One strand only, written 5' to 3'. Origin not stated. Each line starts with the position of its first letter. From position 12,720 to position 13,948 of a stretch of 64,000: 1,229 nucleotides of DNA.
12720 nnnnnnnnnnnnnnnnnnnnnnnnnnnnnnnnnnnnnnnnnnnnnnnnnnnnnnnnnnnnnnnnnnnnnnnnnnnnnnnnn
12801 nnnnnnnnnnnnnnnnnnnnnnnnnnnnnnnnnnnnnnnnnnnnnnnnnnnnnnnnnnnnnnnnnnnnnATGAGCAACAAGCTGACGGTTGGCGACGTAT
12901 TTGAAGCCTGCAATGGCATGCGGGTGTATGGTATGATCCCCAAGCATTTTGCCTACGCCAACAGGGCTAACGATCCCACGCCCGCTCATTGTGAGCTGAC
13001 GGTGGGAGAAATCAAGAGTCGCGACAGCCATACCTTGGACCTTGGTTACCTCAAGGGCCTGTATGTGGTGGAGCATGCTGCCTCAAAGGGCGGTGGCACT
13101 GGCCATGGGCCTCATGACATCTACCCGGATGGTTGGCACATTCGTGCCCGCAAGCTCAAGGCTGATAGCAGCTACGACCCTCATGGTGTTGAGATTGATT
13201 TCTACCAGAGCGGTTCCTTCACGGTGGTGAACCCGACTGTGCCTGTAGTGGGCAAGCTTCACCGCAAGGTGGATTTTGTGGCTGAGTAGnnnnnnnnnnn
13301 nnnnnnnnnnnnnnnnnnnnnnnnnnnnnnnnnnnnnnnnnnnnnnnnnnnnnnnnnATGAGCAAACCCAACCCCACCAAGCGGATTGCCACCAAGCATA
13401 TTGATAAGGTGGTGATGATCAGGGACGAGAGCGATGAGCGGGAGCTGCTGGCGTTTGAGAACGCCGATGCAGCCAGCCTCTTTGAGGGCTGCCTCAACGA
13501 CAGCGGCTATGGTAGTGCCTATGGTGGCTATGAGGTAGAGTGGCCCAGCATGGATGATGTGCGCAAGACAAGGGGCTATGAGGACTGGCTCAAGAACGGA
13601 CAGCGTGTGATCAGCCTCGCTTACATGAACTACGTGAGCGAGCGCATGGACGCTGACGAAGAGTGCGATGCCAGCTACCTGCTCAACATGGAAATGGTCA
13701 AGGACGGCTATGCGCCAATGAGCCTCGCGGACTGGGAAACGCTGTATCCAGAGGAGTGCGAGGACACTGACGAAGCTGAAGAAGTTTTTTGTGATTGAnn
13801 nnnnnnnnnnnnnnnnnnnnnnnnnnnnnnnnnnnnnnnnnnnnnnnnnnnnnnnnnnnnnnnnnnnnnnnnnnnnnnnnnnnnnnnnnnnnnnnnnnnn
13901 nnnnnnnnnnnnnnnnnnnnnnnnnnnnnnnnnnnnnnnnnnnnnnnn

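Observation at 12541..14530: Array of about 8 near-consensus sigma70 promoters each fronting a small ORF (PeSL-like modular early region)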

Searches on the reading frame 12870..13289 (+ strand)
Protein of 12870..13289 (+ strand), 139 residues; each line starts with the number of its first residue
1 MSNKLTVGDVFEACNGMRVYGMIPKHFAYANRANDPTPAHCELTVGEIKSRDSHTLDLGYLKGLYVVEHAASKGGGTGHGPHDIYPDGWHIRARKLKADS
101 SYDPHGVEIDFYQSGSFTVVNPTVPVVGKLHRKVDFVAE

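Call 13: search_protein_families(library=phrogs, proteins=[window:12870-13289:+], max_evalue=0.01)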
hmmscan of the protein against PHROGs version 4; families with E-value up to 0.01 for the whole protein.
window:12870-13289:+ (139 aa): 1 family
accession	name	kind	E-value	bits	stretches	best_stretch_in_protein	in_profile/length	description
phrog_7702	-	unknown function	1.7e-25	90.4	1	3-131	5-115/124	-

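Call 39: search_protein_families(library=pfam, proteins=[window:12870-13289:+], max_evalue=0.1)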
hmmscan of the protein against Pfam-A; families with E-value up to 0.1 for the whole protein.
window:12870-13289:+ (139 aa): 0 families

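Call 49: search_protein_families(library=ncbifam, proteins=[window:12870-13289:+], max_evalue=0.001)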
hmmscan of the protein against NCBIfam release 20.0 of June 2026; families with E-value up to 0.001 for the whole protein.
window:12870-13289:+ (139 aa): 0 families

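Call 52: find_encoding_contigs(protein=window:12870-13289:+, flank=6000, max_places=10)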
Protein window:12870-13289:+ (139 aa): no gene with exactly this product is on record in the collection.

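Call 72: search_protein_representatives(protein=window:12870-13289:+)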
Query: 139 residues. Proteins with E-value up to 0.001 (for the whole library): 571; up to 1e-10: 247; up to 1e-30: 2. The best 150 are listed.
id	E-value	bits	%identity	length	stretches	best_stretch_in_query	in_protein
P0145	7.2e-47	175.3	51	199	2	3-132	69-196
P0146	1.3e-38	148.6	54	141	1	4-130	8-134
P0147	5.1e-29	117.4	49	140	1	4-129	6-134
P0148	3.3e-28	114.8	50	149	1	3-136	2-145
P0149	3.1e-27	111.7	50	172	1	5-130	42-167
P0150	2.6e-26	108.6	48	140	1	3-130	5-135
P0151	4.6e-25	104.6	47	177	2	57-130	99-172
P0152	9.0e-25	103.7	50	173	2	51-129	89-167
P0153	2.8e-24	102.1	45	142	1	4-136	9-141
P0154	1.4e-23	99.8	49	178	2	54-120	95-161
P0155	1.9e-23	99.4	42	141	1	4-137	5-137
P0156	2.1e-23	99.2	59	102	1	58-137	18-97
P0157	8.4e-23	97.3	50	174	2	60-126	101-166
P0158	1.2e-22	96.7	45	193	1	5-133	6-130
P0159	1.7e-22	96.3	43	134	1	5-132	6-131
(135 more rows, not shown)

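Call 83: search_protein_families(library=padloc, proteins=[window:12870-13289:+], max_evalue=0.01)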
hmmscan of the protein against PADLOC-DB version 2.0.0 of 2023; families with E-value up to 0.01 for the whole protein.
window:12870-13289:+ (139 aa): 0 families

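Call 86: predict_structure(alignment_id=A5)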
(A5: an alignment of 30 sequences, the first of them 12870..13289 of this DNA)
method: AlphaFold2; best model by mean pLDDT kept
length: 139 residues; sequences in the alignment: 30
mean_pLDDT: 94.5   pTM: 0.85
mean pLDDT of the five models: 94.5, 93.6, 93.6, 93.2, 92.7
residues with pLDDT >= 90: 117; 70-90: 21; 50-70: 1; < 50: 0
segments of 3 or more residues with pLDDT < 50: none
pLDDT, mean of each block of 10 residues (from residue 1): 90 98 97 96 98 96 98 84 86 98 98 96 97 87
secondary structure, 60 per line:
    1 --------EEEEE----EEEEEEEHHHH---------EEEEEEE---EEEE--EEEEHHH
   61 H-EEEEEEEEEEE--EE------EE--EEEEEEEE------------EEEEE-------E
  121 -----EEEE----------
elements in order: E9-13 E18-24 H25-28 E38-44 E48-51 E54-57 H58-61 E63-73 E88-95 E108-112 E126-129

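Call 89: fold_search(model_id=the predicted structure, library=pdb)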
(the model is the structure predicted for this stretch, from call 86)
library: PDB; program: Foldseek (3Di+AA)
matches with E <= 10: 147; with E <= 0.001: 0
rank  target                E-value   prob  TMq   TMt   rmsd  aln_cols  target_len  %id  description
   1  3upu_A                2.2e-01  0.85  0.36  0.15   6.2       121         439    9  Crystal structure of the T4 Phage SF1B Helicase Dda (released 2012-06-20)
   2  9i5v_S                4.6e-01  0.38  0.26  0.31   7.6       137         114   14  70S P. gingivalis ribosome erm-delta-porN strain (released 2025-08-20)
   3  8s9i_A                6.6e-01  0.60  0.35  0.14   5.7       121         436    9  Crystal structure of the gp32 C-terminal peptide/Dda/dT8 (released 2023-06-28)
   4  2e4j_MODEL_1_A        6.6e-01  0.04  0.17  0.15  18.5       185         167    9  Solution Structure of mouse Lipocalin-type Prostaglandin D Synthase (released 2007-08-21)
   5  8uu4_R                8.5e-01  0.25  0.26  0.31   7.6       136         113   15  Cryo-EM structure of the Listeria innocua 70S ribosome in complex with HPF (structure I-A) (released 2024-02-28)
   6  8xb5_A                9.0e-01  0.07  0.18  0.08  13.9       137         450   13  Portal protein of SH-Ab15497 (released 2024-12-11)
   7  8a22_Ap               1.4e+00  0.02  0.13  0.11  18.6       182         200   10  Structure of the mitochondrial ribosome from Polytomella magna (released 2022-11-16)
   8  5ngm_AN               2.0e+00  0.08  0.21  0.24  10.1       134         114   14  2.9S structure of the 70S ribosome composing the S. aureus 100S complex (released 2017-10-04)
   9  6dtm                  2.1e+00  0.05  0.19  0.13  11.0       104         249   15  Crystal Structure of Helicobacter pylori TlpA Chemoreceptor Ligand Binding Domain (released 2018-09-12)
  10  1jj2_B                2.1e+00  0.03  0.15  0.07  21.5       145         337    6  Fully Refined Crystal Structure of the Haloarcula marismortui Large Ribosomal Subunit at 2.4 Angstrom Resolution (released 2001-08-01)
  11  6jla_B                2.2e+00  0.02  0.15  0.13  12.9       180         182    8  Crystal structure of a mouse ependymin related protein (released 2020-03-04)
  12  2y8f_A                2.3e+00  0.03  0.15  0.16  16.7       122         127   10  Structure of the Ran-binding domain from human RanBP3 (wild type) (released 2011-02-16)
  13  7pkt_p                2.3e+00  0.02  0.12  0.11  15.4       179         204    7  Large subunit of the Chlamydomonas reinhardtii mitoribosome (released 2022-06-15)
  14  8p7x_o                2.4e+00  0.07  0.19  0.21  11.2       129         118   13  Mycoplasma pneumoniae 70S ribosome in chloramphenicol-treated cells (released 2024-11-20)
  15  5t02_F                2.5e+00  0.08  0.22  0.22  11.5        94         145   14  Structural characterisation of mutant Asp39Ala of thioesterase (NmACH) from Neisseria meningitidis (released 2016-09-07)
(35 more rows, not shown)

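Call 92: fold_search(model_id=the predicted structure, library=viral)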
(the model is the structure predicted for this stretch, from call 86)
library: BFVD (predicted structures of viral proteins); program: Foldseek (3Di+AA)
matches with E <= 10: 294; with E <= 0.001: 2
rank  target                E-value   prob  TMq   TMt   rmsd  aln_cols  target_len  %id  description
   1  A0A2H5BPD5            9.8e-11  1.00  0.77  0.85   1.8       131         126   40  Uncharacterized protein [Klebsiella phage May]
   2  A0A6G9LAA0            1.8e-06  1.00  0.52  0.64   5.5       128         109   31  Uncharacterized protein [Salmonella phage bering]
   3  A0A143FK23            2.6e-02  1.00  0.42  0.26   4.0        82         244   18  (no name in the UniProt tables at hand)
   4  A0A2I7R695            2.8e-02  1.00  0.34  0.56   2.9        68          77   25  (no name in the UniProt tables at hand)
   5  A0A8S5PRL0            1.4e-01  0.30  0.30  0.18  19.9       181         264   14  Nucleotide modification associated domain 1 [Siphoviridae sp. ctZro7]
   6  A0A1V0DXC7            3.6e-01  0.75  0.36  0.14   5.5       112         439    8  AAA+ ATPase domain-containing protein [Yersinia phage fHe-Yen9-01]
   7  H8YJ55                5.2e-01  0.23  0.22  0.19   7.7       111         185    8  (no name in the UniProt tables at hand)
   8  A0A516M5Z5            6.7e-01  0.12  0.24  0.09  16.3       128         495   13  (no name in the UniProt tables at hand)
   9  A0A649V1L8            7.9e-01  0.11  0.21  0.25   8.9       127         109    9  DUF7253 domain-containing protein [Lactococcus phage P1046]
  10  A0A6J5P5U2            7.9e-01  0.11  0.22  0.17  11.6       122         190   13  Uncharacterized protein [uncultured Caudovirales phage]
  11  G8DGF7                7.9e-01  0.11  0.23  0.15  10.5       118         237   12  (no name in the UniProt tables at hand)
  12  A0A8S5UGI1            9.2e-01  0.18  0.17  0.17   7.7       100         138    9  Uncharacterized protein [Myoviridae sp. ctshb19]
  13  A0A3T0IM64            9.7e-01  0.25  0.33  0.17   5.7       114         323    8  DNA helicase [Escherichia phage vB_EcoM_005]
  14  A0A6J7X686            9.7e-01  0.07  0.20  0.09  21.1       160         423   11  Uncharacterized protein [uncultured Caudovirales phage]
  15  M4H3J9                1.1e+00  0.07  0.21  0.26   8.7       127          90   15  Uncharacterized protein [Pseudomonas phage Phi-S1]
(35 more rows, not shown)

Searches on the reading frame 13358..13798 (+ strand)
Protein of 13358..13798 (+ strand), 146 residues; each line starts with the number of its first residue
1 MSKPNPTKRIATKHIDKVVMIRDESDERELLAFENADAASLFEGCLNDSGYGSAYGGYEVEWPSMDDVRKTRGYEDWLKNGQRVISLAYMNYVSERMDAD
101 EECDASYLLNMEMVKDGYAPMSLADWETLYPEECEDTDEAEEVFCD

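Call 13: search_protein_families(library=phrogs, proteins=[window:13358-13798:+], max_evalue=0.01)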
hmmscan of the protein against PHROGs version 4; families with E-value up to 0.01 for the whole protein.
window:13358-13798:+ (146 aa): 0 families

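Call 39: search_protein_families(library=pfam, proteins=[window:13358-13798:+], max_evalue=0.1)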
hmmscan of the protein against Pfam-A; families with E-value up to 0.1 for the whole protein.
window:13358-13798:+ (146 aa): 0 families

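Call 49: search_protein_families(library=ncbifam, proteins=[window:13358-13798:+], max_evalue=0.001)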
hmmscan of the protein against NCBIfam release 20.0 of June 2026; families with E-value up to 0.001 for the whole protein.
window:13358-13798:+ (146 aa): 0 families

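Call 53: find_encoding_contigs(protein=window:13358-13798:+, flank=6000, max_places=10)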
Protein window:13358-13798:+ (146 aa): 2 contigs read that carry it; 1 place shown.
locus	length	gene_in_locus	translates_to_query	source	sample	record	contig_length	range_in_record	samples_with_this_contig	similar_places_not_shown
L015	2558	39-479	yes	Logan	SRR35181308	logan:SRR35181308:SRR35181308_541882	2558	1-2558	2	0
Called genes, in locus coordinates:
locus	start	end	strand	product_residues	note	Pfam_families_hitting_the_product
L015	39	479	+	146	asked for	-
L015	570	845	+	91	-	-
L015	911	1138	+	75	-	-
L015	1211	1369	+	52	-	-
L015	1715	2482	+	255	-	-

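Call 64: find_homologous_proteins(query=window:13358-13798:+, max_evalue=0.001)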
Query window:13358-13798:+ (146 aa): 23 proteins with E <= 0.001 among 30 candidates.
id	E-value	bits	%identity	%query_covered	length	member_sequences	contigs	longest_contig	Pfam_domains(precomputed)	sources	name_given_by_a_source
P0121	4.2e-94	330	100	100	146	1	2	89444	-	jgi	jgi:hypothetical protein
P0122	5.8e-78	278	87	99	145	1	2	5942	-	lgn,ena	-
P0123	3.3e-77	275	85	99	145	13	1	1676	-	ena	-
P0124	6.4e-75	268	83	99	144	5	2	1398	-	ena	-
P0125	2.5e-73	263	82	99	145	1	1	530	-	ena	-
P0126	2.5e-58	214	70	97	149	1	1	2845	-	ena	-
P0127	2.4e-57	211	72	92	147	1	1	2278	-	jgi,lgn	-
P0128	4.2e-57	210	70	90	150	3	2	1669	-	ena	-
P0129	2.5e-55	204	67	90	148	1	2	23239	-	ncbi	-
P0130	1.0e-53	199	64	90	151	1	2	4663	-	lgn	-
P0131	1.0e-51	193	65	90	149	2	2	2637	-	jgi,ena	jgi:hypothetical protein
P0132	3.8e-51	191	61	97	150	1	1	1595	-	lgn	-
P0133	1.0e-49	186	64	90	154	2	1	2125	-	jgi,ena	jgi:hypothetical protein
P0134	7.8e-49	183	62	92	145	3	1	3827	-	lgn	-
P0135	1.6e-48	182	65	92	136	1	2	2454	-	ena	-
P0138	9.9e-45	170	63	91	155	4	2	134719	-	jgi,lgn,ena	jgi:hypothetical protein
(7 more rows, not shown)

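Call 67: find_encoding_contigs(protein=P0122, flank=6000, max_places=4)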
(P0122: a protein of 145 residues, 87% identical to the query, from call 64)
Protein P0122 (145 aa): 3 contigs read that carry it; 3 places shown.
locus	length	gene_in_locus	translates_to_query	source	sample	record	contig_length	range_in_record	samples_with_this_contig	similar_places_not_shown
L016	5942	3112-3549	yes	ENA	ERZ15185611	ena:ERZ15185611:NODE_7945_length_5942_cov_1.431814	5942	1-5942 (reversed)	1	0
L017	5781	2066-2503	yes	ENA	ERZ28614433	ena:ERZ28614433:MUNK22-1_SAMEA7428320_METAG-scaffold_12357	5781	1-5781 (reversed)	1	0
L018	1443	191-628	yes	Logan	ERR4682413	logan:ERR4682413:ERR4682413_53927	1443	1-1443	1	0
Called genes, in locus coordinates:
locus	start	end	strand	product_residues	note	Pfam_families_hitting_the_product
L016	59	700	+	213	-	PF04446:Thg1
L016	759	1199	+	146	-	-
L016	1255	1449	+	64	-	-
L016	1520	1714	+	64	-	-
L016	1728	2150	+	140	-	-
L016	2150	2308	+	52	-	-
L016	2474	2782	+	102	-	-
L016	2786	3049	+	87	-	-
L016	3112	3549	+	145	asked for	-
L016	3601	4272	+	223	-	-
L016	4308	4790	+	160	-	-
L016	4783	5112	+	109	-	-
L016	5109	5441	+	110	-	-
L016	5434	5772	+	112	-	-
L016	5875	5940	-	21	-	?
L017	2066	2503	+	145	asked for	-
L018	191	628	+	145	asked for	-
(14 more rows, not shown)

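Call 68: find_encoding_contigs(protein=P0138, flank=6000, max_places=3)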
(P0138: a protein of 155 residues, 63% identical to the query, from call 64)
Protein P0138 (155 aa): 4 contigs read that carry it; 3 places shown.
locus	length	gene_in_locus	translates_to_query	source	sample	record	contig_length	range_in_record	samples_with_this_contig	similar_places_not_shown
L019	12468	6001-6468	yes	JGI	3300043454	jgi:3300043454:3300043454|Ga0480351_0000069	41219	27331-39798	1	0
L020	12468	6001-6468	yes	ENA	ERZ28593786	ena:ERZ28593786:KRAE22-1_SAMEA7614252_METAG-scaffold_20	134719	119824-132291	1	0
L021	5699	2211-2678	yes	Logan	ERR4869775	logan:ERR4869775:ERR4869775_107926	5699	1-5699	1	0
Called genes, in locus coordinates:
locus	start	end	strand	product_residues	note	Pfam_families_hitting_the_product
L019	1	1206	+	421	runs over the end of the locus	PF13203:DUF2201_N, PF09967:DUF2201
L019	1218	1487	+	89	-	-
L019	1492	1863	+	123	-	-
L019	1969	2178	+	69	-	-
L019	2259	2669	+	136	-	PF03819:MazG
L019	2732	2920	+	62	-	-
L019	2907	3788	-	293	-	-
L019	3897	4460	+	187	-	PF13328:HD_4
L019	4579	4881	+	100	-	-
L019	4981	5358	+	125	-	-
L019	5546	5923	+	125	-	-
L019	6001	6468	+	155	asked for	-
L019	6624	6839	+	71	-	-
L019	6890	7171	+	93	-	-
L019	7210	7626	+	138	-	-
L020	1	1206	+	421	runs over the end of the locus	PF13203:DUF2201_N, PF09967:DUF2201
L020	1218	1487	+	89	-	-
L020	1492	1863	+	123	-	-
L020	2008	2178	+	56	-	-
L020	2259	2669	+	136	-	PF03819:MazG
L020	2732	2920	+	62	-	-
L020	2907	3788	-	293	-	-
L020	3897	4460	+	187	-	PF13328:HD_4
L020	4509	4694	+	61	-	-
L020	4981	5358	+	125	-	-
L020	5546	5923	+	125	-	-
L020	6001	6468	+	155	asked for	-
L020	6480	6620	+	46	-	-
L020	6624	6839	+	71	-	-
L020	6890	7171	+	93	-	-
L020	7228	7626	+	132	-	-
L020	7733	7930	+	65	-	-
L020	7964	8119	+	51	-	-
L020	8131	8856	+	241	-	-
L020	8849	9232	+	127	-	-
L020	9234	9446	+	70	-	-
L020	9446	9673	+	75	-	-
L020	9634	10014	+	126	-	-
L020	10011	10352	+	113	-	-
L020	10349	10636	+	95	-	-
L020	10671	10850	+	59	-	-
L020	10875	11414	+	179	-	-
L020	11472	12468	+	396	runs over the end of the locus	PF21189:PHA02142 (weak), PF09414:RNA_ligase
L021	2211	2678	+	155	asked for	-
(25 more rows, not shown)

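Call 69: find_encoding_contigs(protein=P0129, flank=6000, max_places=3)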
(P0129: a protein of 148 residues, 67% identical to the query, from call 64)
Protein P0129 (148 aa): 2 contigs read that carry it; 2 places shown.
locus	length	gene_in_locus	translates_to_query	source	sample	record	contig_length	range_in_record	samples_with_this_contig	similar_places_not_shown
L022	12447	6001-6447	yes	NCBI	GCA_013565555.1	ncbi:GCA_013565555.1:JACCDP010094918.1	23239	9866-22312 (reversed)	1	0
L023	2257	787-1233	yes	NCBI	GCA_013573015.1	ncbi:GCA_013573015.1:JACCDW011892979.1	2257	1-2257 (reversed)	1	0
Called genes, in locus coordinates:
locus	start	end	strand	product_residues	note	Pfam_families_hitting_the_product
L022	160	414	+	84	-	-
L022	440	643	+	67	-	-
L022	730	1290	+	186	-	-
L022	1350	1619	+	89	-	-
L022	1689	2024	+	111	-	-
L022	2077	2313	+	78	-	-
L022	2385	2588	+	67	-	-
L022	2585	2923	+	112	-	-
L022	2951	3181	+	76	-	-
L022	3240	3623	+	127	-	-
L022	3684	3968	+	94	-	-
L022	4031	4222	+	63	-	-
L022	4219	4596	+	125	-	PF00542:Ribosomal_L12 (weak)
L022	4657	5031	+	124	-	-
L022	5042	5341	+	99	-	-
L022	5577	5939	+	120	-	-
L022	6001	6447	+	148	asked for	-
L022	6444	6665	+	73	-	-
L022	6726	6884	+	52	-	-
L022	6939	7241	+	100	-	-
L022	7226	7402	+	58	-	-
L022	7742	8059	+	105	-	-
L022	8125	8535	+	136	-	-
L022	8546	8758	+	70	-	-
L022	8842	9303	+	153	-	-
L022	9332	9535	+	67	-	-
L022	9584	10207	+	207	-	-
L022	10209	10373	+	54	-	-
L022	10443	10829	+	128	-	-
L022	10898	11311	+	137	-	-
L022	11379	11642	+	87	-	-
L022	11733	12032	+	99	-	-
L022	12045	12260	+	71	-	-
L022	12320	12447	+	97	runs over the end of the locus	-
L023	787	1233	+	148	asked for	-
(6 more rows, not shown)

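Call 83: search_protein_families(library=padloc, proteins=[window:13358-13798:+], max_evalue=0.01)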
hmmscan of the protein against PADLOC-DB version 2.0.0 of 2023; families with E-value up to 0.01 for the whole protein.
window:13358-13798:+ (146 aa): 0 families

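Call 85: predict_structure(alignment_id=A3)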
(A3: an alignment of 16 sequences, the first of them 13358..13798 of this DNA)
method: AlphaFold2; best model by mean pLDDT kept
length: 146 residues; sequences in the alignment: 16
mean_pLDDT: 81.7   pTM: 0.77
mean pLDDT of the five models: 81.7, 81.2, 80.2, 65.1, 48.3
residues with pLDDT >= 90: 76; 70-90: 38; 50-70: 18; < 50: 14
segments of 3 or more residues with pLDDT < 50: 52-56, 138-146
pLDDT, mean of each block of 10 residues (from residue 1): 88 94 84 95 81 54 94 94 94 86 68 87 91 61 38
secondary structure, 60 per line:
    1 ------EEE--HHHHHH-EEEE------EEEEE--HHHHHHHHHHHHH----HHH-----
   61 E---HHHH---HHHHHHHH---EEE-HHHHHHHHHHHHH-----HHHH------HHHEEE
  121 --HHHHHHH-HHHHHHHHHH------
elements in order: E7-9 H12-17 E19-22 E29-33 H36-48 H65-68 H72-79 E83-85 H87-99 H105-108 E118-120 H123-129 H131-140

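Call 90: fold_search(model_id=the predicted structure, library=pdb)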
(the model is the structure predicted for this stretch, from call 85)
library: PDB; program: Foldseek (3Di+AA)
matches with E <= 10: 30; with E <= 0.001: 0
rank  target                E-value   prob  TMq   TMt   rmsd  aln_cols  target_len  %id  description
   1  9sz7_K                2.6e+00  0.02  0.17  0.17   9.1        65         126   15  CryoEM structure of MraZ in complex with 4 box promoter from Mycoplasma genitalium (released 2026-02-04)
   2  9sz7_F                3.2e+00  0.02  0.15  0.16   9.9        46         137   17  CryoEM structure of MraZ in complex with 4 box promoter from Mycoplasma genitalium (released 2026-02-04)
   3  9sz7_J                3.6e+00  0.02  0.14  0.15   9.4        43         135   16  CryoEM structure of MraZ in complex with 4 box promoter from Mycoplasma genitalium (released 2026-02-04)
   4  5suw                  4.1e+00  0.02  0.16  0.10  11.5       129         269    9  Crystal Structure of ToxT from Vibrio Cholerae O395 bound to 3-(8-Methyl-1,2,3,4-tetrahydronaphthalen-1-yl)propanoic aci (released 2017-04-12)
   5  7ls1_Q3               4.3e+00  0.02  0.20  0.21  19.6       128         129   12  80S ribosome from mouse bound to eEF2 (Class II) (released 2021-11-03)
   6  9qlg_A                4.9e+00  0.02  0.16  0.16   9.8        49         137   20  Crystal structure of the transcription factor MraZ from Mycoplasma genitalium (released 2026-02-04)
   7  5tp1_C                4.9e+00  0.01  0.13  0.12  16.4       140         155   11  The structure of the C-terminus of virulence protein IncE from Chlamydia trachomatis bound to Mus musculus SNX5-PX dom (released 2017-08-30)
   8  1aj8_A                5.6e+00  0.02  0.18  0.09   9.1        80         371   14  CITRATE SYNTHASE FROM PYROCOCCUS FURIOSUS (released 1997-11-19)
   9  3kdk_A                5.6e+00  0.02  0.18  0.15  10.2       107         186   10  Structure of the C-terminal domain of Bacillus subtilis MutL bound to Zn2+ (released 2010-07-21)
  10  4q7j_E                5.6e+00  0.01  0.16  0.10  12.8       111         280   13  Complex structure of viral RNA polymerase (released 2014-08-27)
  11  6cn8_A                5.6e+00  0.01  0.14  0.14  16.4       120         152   18  High-resolution structure of ClpC1-NTD binding to Rufomycin-I (released 2019-06-05)
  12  8i3g_B                6.4e+00  0.01  0.17  0.15  16.7       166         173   11  Crystal structure of Eaf3-Eaf7 complex (released 2023-05-31)
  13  9br6_A                6.8e+00  0.02  0.20  0.09  13.0       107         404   12  Crystal structure of human succinyl-CoA:glutarate-CoA transferase (SUGCT) (released 2024-08-07)
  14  9sz7_H                7.2e+00  0.01  0.16  0.16   5.2        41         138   20  CryoEM structure of MraZ in complex with 4 box promoter from Mycoplasma genitalium (released 2026-02-04)
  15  9e5c_4y               7.2e+00  0.01  0.11  0.04   9.0        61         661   13  Cryo-EM structure of 96 nm repeat of microtubule doublet from T. brucei flagellum (released 2025-03-12)
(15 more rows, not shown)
